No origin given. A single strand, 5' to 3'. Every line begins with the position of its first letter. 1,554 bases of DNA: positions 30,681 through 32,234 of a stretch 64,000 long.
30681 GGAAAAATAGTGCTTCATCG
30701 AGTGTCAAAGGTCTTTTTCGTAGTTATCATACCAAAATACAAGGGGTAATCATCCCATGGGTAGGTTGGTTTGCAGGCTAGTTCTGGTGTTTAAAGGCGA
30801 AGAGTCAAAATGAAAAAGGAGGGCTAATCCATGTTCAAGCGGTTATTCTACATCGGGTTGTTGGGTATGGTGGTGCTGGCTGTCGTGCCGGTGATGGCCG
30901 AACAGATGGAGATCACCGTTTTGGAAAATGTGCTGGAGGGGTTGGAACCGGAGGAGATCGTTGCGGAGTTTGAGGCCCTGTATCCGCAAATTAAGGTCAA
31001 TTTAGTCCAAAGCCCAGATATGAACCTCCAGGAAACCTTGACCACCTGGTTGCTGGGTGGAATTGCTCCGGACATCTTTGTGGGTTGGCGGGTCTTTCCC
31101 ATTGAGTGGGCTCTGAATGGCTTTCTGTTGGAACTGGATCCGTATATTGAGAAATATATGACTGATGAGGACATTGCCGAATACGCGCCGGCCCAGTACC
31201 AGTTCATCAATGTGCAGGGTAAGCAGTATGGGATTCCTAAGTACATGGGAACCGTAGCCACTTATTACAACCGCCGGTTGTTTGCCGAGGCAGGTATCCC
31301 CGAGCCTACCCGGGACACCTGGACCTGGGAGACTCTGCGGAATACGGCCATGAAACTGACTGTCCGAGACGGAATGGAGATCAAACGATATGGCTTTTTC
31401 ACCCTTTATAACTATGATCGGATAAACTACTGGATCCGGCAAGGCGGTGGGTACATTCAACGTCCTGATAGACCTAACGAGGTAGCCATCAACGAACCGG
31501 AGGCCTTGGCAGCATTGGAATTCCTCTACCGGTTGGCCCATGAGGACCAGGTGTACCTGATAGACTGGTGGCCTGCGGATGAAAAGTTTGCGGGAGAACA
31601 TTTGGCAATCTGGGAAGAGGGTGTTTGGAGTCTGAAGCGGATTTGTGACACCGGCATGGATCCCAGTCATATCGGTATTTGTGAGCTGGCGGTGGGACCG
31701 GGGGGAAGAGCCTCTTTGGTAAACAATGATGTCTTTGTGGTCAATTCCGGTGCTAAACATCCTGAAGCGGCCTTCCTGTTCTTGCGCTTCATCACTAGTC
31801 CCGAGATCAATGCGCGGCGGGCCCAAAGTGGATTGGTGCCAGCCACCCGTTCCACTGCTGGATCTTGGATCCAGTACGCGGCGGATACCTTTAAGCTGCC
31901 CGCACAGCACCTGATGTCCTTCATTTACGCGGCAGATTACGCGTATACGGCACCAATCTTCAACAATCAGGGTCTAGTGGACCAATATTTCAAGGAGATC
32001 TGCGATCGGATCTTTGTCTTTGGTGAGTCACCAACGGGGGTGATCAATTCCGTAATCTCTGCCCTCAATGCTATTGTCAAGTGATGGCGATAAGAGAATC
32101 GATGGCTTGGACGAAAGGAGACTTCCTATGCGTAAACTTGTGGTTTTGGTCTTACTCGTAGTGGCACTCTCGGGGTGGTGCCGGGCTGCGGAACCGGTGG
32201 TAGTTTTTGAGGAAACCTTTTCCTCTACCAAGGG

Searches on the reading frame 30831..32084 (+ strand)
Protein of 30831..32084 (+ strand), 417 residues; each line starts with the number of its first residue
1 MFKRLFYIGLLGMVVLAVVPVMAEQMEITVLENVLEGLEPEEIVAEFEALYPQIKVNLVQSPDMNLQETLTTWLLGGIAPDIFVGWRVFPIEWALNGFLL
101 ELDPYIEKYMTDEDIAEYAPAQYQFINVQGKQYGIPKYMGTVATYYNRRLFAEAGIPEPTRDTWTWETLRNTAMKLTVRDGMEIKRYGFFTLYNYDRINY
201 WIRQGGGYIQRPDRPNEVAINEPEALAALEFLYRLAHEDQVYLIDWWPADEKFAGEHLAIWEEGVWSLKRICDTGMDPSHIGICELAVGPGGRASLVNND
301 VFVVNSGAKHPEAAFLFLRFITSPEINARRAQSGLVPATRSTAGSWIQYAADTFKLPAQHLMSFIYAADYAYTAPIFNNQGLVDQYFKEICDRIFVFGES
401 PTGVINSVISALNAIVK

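Call 49: search_protein_families(library=pfam, proteins=[window:30831-32084:+], max_evalue=0.00001)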
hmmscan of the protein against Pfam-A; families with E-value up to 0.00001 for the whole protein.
window:30831-32084:+ (417 aa): 2 families
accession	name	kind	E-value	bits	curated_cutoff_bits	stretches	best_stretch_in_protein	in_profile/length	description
PF01547.30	SBP_bac_1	-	6.2e-31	109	26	1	41-326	11-305/307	Bacterial extracellular solute-binding protein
PF13416.11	SBP_bac_8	-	4.1e-23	83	27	1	42-343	1-266/279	Bacterial extracellular solute-binding protein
